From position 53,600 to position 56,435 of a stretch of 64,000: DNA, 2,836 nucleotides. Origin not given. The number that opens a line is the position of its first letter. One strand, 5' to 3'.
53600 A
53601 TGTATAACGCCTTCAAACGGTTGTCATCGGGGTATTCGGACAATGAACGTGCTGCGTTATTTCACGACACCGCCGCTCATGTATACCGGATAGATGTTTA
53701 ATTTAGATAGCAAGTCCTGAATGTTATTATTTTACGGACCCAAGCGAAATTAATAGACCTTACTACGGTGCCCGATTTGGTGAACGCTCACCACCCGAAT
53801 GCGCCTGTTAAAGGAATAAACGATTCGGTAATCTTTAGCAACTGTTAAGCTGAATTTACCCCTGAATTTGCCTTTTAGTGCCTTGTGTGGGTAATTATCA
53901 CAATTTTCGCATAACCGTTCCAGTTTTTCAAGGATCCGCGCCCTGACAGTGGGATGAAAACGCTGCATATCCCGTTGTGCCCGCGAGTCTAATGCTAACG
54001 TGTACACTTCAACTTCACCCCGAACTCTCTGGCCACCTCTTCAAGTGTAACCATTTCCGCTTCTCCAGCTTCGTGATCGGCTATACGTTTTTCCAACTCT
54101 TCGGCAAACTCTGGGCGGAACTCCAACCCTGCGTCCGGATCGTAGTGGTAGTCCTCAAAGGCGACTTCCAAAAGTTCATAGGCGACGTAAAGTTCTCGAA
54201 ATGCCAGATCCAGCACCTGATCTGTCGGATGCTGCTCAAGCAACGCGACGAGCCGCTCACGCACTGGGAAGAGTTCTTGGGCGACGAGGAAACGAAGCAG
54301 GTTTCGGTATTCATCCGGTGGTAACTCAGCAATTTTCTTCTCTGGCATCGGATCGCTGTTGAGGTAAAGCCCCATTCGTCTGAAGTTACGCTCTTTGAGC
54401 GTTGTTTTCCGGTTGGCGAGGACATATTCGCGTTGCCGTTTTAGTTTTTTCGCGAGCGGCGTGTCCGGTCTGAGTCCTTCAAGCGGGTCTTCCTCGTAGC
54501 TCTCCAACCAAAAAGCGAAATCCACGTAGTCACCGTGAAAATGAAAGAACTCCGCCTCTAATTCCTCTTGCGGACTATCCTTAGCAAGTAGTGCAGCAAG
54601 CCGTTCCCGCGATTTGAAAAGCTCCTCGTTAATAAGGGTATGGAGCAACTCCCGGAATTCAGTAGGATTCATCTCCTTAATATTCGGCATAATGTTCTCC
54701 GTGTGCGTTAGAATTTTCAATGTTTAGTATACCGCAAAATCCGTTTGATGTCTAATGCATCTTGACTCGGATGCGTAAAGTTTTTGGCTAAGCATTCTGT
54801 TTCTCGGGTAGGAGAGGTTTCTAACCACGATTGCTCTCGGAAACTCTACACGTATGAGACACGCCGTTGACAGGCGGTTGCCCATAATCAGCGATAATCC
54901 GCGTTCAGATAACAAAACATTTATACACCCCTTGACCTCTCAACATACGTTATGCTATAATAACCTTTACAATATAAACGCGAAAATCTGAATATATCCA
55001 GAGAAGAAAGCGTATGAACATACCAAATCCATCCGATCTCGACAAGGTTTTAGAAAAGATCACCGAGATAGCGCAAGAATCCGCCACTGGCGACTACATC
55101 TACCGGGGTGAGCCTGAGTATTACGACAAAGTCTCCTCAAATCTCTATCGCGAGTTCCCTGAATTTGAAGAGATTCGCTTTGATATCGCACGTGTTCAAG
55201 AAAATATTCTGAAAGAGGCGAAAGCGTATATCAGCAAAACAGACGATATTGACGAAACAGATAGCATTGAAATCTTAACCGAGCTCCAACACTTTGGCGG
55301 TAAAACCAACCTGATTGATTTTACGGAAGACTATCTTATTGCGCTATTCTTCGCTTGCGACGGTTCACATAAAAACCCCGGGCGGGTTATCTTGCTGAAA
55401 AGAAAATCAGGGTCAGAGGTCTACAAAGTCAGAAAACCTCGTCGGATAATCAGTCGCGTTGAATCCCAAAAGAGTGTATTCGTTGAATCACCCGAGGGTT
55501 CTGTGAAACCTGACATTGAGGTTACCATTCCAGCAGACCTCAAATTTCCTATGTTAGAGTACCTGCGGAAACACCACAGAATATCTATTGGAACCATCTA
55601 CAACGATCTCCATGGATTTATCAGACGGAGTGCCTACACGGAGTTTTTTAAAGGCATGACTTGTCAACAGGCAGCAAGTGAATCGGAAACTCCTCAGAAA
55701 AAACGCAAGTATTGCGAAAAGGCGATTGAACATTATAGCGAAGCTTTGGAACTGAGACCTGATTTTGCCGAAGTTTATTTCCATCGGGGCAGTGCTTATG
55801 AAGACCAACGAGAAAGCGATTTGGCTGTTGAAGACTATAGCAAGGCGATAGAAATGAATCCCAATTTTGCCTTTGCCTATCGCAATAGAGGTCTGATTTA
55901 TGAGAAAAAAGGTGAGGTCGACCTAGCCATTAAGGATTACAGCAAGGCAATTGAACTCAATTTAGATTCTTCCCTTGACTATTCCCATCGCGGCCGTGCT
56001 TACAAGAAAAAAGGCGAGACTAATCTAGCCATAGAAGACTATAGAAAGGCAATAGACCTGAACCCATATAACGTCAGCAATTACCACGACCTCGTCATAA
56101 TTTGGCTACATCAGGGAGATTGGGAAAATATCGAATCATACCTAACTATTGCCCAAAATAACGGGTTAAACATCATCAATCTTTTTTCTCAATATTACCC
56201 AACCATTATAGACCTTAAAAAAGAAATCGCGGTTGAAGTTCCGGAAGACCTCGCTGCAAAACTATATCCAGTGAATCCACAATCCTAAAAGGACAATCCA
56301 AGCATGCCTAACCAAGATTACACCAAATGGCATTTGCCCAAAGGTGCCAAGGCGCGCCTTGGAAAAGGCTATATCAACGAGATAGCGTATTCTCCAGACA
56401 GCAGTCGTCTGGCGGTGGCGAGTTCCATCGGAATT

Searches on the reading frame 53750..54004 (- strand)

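Call 5: search_protein_families(library=pfam, proteins=[window:53750-54004:-], max_evalue=0.01)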
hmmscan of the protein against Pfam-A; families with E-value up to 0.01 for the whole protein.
window:53750-54004:- (84 aa): 2 families
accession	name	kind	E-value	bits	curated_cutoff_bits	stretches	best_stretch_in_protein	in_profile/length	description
PF05016.21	ParE_toxin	-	2.7e-08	34.7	23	1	5-84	3-89/89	ParE toxin of type II toxin-antitoxin system, parDE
PF05015.19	HigB-like_toxin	-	0.0072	17.2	27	0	41-67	54-80/91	RelE-like toxin of type II toxin-antitoxin system HigB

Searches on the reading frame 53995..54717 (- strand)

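Call 5: search_protein_families(library=pfam, proteins=[window:53995-54717:-], max_evalue=0.01)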
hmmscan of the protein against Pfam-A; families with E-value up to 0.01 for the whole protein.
window:53995-54717:- (240 aa): 1 family
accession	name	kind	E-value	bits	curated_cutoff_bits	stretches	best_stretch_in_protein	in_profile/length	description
PF09720.15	Unstab_antitox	-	0.0002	21.7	23.3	1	205-228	31-54/54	Putative addiction module component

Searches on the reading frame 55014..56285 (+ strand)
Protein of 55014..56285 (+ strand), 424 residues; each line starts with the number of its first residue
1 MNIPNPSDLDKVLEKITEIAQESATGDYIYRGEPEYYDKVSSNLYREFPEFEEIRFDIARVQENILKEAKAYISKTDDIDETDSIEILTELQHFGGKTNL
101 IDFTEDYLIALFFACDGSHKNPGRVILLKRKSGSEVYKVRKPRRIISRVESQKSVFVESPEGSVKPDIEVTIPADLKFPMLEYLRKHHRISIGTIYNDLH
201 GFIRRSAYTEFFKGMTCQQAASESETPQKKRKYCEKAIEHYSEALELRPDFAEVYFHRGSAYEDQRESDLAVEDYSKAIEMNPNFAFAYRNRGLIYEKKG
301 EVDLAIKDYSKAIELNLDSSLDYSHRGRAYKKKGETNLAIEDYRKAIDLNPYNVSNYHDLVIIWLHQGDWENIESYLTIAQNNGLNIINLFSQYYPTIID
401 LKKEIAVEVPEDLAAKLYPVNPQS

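Call 5: search_protein_families(library=pfam, proteins=[window:55014-56285:+], max_evalue=0.01)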
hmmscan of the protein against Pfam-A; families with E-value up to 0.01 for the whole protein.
window:55014-56285:+ (424 aa): 19 families
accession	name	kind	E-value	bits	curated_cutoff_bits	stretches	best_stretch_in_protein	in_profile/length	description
PF00515.34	TPR_1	-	4.5e-33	112.1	27.8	4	286-316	1-31/34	Tetratricopeptide repeat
PF13414.12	TPR_11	-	4.9e-28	97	26.8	4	235-265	11-41/42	TPR repeat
PF07719.23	TPR_2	-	1.6e-24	84.4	27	3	286-316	1-31/34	Tetratricopeptide repeat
PF13181.12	TPR_8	-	8e-22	75.9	25.7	3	252-284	1-33/34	Tetratricopeptide repeat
PF13431.12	TPR_17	-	1.7e-18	65.7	24.4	2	275-306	2-33/34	Tetratricopeptide repeat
PF08867.16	FRG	-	4.4e-15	56.8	25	1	27-120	2-91/94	FRG domain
PF13432.12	TPR_16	-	1.9e-12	47.8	32.7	2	261-314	6-59/65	Tetratricopeptide repeat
PF13424.12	TPR_12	-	1.7e-10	41.4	30.1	1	286-349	3-67/77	Tetratricopeptide repeat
PF13428.12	TPR_14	-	6.8e-09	36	23.5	0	253-292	2-41/44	Tetratricopeptide repeat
PF13174.12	TPR_6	-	9.7e-08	32.6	26.3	0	253-284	1-32/33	Tetratricopeptide repeat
PF13371.12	TPR_9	-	1.6e-07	31.7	35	0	235-284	12-61/73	Tetratricopeptide repeat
PF24575.1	TPR_Slam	-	2.8e-06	28.1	35.2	0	327-353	54-80/104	Surface lipoprotein assembly modifier, N-terminal TPR repeats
PF14559.12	TPR_19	-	1.2e-05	26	25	0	334-371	5-42/68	Tetratricopeptide repeat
PF12569.14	NatA_aux_su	-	9.2e-05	22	33.3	1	181-316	127-256/515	N-terminal acetyltransferase A, auxiliary subunit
PF20308.4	TPR-S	-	0.00012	23.1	27.6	0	219-251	63-92/102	Tetratricopeptide Repeats-Sensor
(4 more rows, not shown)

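Call 6: search_protein_families(library=padloc, proteins=[window:55014-56285:+], max_evalue=0.01)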
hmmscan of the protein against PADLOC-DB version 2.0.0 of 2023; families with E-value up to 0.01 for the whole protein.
window:55014-56285:+ (424 aa): 15 families
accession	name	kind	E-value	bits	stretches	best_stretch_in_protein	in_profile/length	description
PDLC04938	PDC-S15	-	2.8e-18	64.3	1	9-203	48-263/276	-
PDLC04933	PDC-S15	-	2.9e-17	61.1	1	9-134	12-129/286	-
PDLC04936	PDC-S15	-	4.3e-14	50.6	1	7-137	25-148/300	-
PDLC04937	PDC-S15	-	4.9e-13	47.3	1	23-162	32-186/254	-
PDLC04940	PDC-S15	-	2.2e-12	45.1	1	12-158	41-200/280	-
PDLC04926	PDC-S15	-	4.9e-12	43.5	1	28-134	34-137/300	-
PDLC04931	PDC-S15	-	1.1e-11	43.1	1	3-120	42-161/282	-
PDLC04932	PDC-S15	-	9.4e-11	39.6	1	6-122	24-146/324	-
PDLC04927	PDC-S15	-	1e-09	35.8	1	12-120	21-121/422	-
PDLC04934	PDC-S15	-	3.3e-09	34.3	1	18-127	51-165/416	-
PDLC01172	TPR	-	1e-05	22.5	1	226-280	143-198/448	TPR repeats containing protein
PDLC04930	PDC-S15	-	0.00012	19.2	1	83-117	80-114/380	-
PDLC04939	PDC-S15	-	0.00058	16.8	1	80-117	74-111/487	-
PDLC04929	PDC-S15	-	0.00063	17.7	1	84-122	91-129/308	-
PDLC04935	PDC-S15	-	0.0036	14.2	1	10-116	121-224/535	-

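Call 8: search_protein_families(library=ncbifam, proteins=[window:55014-56285:+], max_evalue=0.1)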
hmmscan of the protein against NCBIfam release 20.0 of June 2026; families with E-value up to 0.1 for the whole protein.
window:55014-56285:+ (424 aa): 23 families
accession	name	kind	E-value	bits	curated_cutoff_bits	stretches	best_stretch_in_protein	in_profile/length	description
NF040959.1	MamA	equivalog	6.9e-19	68.1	200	2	229-316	117-203/204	magnetosome protein MamA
NF033762.1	social_mot_Tgl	equivalog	2.6e-16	59.7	225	2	268-373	82-189/252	social motility TPR repeat lipoprotein Tgl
TIGR02521.1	type_IV_pilW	equivalog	1.8e-14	53.9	154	2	291-354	36-99/234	type IV pilus biogenesis/stability protein PilW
NF002725.1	PRK02603.1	equivalog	3e-14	53.4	143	2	228-303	46-123/173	photosystem I assembly protein Ycf3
TIGR00990.1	3a0801s09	subfamily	4.3e-14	52.1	757.25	1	226-386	304-465/615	mitochondrial import receptor subunit TOM70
TIGR02917.1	PEP_TPR_lipo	equivalog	9.3e-13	46.9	312.2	2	231-314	444-527/899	XrtA/PEP-CTERM system TPR-repeat protein PrsT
NF008391.2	PRK11189.1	equivalog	1.3e-11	44.5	250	1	240-311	87-158/297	lipoprotein NlpI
NF047558.1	TPR_END_plus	domain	1.4e-10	40.9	32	2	288-318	1-31/56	TPR end-of-group domain-containing protein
TIGR02552.1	LcrH_SycD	equivalog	2.2e-07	30.7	104.8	2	294-358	60-123/136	SycD/LcrH family type III secretion system chaperone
NF047507.1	TPR_BatC_Lepto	exception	6.1e-07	29.1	175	1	230-291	77-135/214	TPR repeat-containing protein BatC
NF033758.1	gliding_GltE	equivalog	2.1e-06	27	225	1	239-316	277-355/411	adventurous gliding motility TPR repeat lipoprotein GltE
NF033920.0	C39_PA2778_fam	equivalog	4.5e-06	26.2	150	1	218-315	160-253/255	PA2778 family cysteine peptidase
NF007302.0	PRK09782.1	equivalog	0.00024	19.2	1223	0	299-377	592-669/990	phage receptor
NF052312.1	T9SS_PorW_SprE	equivalog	0.00044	19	250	1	218-287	186-251/716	type IX secretion system periplasmic lipoprotein PorW/SprE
NF007540.1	PRK10153.1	equivalog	0.001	18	400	1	289-352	426-488/516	lysine decarboxylation/transport transcriptional activator CadC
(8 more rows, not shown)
